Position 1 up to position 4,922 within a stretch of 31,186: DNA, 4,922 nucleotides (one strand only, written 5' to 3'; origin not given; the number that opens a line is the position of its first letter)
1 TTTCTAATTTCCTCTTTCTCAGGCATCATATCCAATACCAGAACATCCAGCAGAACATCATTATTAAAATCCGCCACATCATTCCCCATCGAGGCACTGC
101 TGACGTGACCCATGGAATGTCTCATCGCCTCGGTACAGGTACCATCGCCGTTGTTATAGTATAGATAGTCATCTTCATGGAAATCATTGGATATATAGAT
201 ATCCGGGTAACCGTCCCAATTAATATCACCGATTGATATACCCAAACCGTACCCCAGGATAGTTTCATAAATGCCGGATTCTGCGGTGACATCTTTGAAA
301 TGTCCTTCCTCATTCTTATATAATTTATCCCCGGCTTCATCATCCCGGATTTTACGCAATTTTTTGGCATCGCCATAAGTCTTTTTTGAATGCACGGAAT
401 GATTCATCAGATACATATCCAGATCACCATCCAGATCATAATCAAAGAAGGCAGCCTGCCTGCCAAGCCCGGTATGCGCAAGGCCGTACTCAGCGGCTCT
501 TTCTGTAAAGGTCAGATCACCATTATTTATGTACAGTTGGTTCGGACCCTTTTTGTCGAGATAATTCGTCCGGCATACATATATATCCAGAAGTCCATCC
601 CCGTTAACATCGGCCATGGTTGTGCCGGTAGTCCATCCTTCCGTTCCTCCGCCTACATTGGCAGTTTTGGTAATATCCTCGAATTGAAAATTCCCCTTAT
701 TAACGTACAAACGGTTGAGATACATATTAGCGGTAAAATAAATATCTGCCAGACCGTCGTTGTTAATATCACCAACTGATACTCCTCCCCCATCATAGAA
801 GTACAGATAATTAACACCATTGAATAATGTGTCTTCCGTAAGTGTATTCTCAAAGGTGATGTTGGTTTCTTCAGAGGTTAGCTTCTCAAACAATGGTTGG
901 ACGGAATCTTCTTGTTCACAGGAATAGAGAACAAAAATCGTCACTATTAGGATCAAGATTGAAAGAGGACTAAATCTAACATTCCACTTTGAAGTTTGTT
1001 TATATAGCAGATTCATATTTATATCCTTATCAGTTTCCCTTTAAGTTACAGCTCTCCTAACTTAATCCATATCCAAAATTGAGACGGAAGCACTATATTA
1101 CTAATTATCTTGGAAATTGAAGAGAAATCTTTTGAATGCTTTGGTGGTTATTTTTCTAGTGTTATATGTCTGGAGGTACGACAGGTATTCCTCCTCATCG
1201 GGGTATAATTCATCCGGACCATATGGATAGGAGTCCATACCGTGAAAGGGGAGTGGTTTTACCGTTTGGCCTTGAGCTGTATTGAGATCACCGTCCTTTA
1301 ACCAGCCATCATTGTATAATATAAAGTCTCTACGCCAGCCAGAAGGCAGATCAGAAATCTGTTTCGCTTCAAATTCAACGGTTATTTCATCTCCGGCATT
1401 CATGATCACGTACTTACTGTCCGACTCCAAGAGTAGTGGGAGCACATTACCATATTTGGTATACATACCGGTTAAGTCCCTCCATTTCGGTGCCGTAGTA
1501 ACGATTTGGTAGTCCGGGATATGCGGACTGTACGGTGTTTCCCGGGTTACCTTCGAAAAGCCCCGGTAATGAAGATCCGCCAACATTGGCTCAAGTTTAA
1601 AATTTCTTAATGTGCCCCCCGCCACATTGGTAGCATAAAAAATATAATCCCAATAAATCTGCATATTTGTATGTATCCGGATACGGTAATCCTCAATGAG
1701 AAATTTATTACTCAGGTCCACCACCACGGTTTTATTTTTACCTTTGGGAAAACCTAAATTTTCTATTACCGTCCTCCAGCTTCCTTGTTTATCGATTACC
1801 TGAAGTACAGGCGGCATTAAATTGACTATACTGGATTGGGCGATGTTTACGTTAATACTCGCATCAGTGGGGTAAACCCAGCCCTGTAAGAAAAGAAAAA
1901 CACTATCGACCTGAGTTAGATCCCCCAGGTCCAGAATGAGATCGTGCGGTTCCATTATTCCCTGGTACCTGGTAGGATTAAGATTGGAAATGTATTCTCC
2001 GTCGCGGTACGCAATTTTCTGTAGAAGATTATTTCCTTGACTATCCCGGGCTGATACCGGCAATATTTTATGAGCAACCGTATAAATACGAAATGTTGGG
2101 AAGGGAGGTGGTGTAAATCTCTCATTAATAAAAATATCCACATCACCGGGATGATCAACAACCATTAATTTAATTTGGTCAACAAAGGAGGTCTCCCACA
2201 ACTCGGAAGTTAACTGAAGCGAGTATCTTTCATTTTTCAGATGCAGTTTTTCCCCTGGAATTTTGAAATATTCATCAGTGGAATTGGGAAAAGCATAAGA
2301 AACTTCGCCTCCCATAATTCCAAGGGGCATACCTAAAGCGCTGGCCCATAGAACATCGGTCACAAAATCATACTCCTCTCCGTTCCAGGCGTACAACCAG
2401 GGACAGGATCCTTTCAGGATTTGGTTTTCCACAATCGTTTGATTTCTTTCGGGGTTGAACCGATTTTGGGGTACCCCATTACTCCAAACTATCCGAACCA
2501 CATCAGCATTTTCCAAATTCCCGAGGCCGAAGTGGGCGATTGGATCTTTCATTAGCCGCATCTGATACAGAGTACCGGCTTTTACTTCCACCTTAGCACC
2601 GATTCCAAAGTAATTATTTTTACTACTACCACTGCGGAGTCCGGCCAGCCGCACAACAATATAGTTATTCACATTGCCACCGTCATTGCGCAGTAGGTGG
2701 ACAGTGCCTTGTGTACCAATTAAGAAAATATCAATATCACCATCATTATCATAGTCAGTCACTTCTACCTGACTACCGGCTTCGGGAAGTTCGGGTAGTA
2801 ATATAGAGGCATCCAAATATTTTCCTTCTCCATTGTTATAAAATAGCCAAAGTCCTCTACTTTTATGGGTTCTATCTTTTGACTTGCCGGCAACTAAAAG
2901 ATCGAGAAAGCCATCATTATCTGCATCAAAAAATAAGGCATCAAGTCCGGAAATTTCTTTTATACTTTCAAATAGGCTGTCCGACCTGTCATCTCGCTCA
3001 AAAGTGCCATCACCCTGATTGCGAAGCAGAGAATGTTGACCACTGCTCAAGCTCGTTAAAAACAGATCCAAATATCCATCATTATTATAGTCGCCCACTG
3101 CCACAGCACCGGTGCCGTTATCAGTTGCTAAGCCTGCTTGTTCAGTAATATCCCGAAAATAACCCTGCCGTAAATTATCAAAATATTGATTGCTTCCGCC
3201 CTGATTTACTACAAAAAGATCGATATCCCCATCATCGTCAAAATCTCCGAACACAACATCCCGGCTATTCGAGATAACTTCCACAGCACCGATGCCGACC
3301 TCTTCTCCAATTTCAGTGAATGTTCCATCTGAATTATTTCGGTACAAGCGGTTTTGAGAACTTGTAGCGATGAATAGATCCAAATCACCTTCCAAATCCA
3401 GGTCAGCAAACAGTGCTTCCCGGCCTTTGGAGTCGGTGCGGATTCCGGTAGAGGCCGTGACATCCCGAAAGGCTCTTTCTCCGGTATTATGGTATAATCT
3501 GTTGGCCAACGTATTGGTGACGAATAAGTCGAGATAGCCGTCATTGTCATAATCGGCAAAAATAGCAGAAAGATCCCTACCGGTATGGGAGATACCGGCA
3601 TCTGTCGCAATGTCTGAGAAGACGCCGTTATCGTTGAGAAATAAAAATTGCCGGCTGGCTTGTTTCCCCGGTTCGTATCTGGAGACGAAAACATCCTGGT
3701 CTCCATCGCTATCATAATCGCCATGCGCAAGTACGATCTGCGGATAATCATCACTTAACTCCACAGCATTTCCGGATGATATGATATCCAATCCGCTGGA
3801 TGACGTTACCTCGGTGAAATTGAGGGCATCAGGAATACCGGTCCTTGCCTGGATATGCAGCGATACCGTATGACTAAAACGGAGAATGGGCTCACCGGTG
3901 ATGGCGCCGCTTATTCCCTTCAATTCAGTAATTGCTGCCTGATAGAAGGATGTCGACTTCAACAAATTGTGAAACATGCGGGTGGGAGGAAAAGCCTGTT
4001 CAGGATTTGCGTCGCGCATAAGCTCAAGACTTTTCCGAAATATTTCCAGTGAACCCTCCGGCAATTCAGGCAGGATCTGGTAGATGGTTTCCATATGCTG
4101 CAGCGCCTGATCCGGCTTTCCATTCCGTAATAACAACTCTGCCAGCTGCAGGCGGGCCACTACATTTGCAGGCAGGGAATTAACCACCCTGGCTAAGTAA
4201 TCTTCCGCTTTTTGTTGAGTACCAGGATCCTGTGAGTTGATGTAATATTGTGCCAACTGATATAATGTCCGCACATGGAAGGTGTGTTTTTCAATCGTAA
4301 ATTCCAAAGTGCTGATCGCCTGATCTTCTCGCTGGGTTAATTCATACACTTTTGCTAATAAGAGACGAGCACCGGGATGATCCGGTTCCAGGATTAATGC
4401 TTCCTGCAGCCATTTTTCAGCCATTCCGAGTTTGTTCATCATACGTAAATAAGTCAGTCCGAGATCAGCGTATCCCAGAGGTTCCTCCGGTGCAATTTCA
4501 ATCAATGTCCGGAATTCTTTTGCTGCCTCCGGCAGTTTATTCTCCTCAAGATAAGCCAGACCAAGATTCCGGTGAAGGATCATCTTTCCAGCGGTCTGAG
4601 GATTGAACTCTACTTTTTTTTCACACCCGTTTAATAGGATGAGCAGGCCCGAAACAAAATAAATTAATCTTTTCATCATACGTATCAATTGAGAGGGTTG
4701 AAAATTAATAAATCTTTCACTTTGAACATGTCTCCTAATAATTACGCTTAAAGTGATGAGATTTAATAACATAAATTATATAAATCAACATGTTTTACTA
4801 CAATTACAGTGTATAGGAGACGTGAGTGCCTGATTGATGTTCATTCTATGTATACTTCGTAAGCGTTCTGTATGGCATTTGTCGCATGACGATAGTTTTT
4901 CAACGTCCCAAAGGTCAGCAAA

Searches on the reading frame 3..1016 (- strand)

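Call 9: search_protein_families(library=pfam, proteins=[window:3-1016:-], max_evalue=0.001)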
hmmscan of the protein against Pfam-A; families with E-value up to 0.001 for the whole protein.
window:3-1016:- (338 aa): 2 families
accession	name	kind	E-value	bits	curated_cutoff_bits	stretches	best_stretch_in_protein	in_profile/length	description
PF13517.12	FG-GAP_3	-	6.8e-33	113.5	26.9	4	83-147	1-61/61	FG-GAP-like repeat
PF01839.29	FG-GAP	-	8.9e-08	32.3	22.1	1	76-104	2-35/37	FG-GAP repeat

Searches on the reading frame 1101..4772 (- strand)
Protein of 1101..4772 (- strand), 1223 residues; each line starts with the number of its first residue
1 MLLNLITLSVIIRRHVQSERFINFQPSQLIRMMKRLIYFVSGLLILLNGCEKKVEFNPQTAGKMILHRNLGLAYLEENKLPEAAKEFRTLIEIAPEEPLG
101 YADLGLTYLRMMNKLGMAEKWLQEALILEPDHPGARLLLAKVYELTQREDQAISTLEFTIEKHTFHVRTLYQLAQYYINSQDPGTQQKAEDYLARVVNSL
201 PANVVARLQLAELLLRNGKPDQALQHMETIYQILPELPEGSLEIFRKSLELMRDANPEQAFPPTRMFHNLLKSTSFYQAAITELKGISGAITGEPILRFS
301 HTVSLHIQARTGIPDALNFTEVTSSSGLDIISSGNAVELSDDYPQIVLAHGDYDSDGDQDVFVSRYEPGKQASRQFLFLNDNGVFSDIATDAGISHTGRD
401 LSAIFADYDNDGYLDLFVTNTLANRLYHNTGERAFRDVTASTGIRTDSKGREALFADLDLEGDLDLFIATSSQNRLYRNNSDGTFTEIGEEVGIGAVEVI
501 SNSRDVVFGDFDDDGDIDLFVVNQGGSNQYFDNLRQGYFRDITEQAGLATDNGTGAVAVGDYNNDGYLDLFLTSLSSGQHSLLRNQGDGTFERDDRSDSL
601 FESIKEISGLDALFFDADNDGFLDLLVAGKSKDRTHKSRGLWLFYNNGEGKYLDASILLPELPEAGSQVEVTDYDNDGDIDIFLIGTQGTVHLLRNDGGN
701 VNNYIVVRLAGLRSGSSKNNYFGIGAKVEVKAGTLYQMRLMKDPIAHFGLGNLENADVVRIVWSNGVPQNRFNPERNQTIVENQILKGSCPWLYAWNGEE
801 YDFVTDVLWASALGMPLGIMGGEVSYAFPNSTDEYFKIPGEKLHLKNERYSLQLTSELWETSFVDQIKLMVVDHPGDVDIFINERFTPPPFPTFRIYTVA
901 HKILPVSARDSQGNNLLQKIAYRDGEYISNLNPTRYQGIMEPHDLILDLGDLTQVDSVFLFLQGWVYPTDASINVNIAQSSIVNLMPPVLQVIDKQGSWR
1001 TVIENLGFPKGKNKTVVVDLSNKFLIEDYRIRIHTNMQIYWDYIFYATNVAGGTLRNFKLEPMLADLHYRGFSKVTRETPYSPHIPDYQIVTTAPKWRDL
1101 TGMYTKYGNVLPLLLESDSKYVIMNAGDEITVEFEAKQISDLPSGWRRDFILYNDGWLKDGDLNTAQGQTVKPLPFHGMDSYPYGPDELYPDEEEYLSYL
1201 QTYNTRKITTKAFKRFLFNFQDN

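Call 9: search_protein_families(library=pfam, proteins=[window:1101-4772:-], max_evalue=0.001)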
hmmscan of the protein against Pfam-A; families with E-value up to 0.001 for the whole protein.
window:1101-4772:- (1223 aa): 17 families
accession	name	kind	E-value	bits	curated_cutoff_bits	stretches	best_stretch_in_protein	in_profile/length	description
PF13517.12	FG-GAP_3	-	2.3e-52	175.9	26.9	6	457-521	1-61/61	FG-GAP-like repeat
PF14559.12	TPR_19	-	7.7e-13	49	25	2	187-230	8-51/68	Tetratricopeptide repeat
PF13431.12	TPR_17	-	9.1e-12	44.7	24.4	0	200-225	9-34/34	Tetratricopeptide repeat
PF01839.29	FG-GAP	-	2.5e-11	43.6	22.1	0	556-574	4-22/37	FG-GAP repeat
PF07719.23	TPR_2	-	3.1e-10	39.8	27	0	66-96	3-33/34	Tetratricopeptide repeat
PF13432.12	TPR_16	-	1.4e-09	38.7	32.7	0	66-98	33-65/65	Tetratricopeptide repeat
PF13414.12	TPR_11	-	1.3e-08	34.8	26.8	1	71-111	1-41/42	TPR repeat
PF13428.12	TPR_14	-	1.4e-08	35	23.5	0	205-239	2-36/44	Tetratricopeptide repeat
PF07593.17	UnbV_ASPIC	-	6.7e-08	32.8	23.4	1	723-780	1-67/68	ASPIC and UnbV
PF13424.12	TPR_12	-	1.8e-07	31.7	30.1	0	208-234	7-33/77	Tetratricopeptide repeat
PF23914.1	TPR_CcmH_CycH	-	3.2e-07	30.8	42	1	122-236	39-153/158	Cytochrome c-type biogenesis protein H TPR domain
PF13174.12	TPR_6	-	4e-07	30.7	26.3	0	135-163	2-30/33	Tetratricopeptide repeat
PF07721.20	TPR_4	-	1.2e-05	25.9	27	0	205-228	2-25/26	Tetratricopeptide repeat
PF13181.12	TPR_8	-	2.1e-05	24.8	25.7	0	69-96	6-33/34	Tetratricopeptide repeat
PF00515.34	TPR_1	-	2.4e-05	24.4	27.8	0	67-96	4-33/34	Tetratricopeptide repeat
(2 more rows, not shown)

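Call 75: search_protein_families(library=ncbifam, proteins=[window:1104-4772:-], max_evalue=0.00001)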
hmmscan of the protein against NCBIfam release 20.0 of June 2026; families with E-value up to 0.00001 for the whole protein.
window:1104-4772:- (1223 aa): 4 families
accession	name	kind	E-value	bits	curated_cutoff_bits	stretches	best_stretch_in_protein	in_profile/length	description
TIGR02917.1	PEP_TPR_lipo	equivalog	9.5e-16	56.8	312.2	1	70-236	369-531/899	XrtA/PEP-CTERM system TPR-repeat protein PrsT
TIGR02521.1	type_IV_pilW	equivalog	6.2e-09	35.7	154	1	44-235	6-200/234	type IV pilus biogenesis/stability protein PilW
NF040959.1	MamA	equivalog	3.3e-08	33.2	200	0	69-168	76-174/204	magnetosome protein MamA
NF033762.1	social_mot_Tgl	equivalog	4.1e-06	26.3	225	0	40-165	9-132/252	social motility TPR repeat lipoprotein Tgl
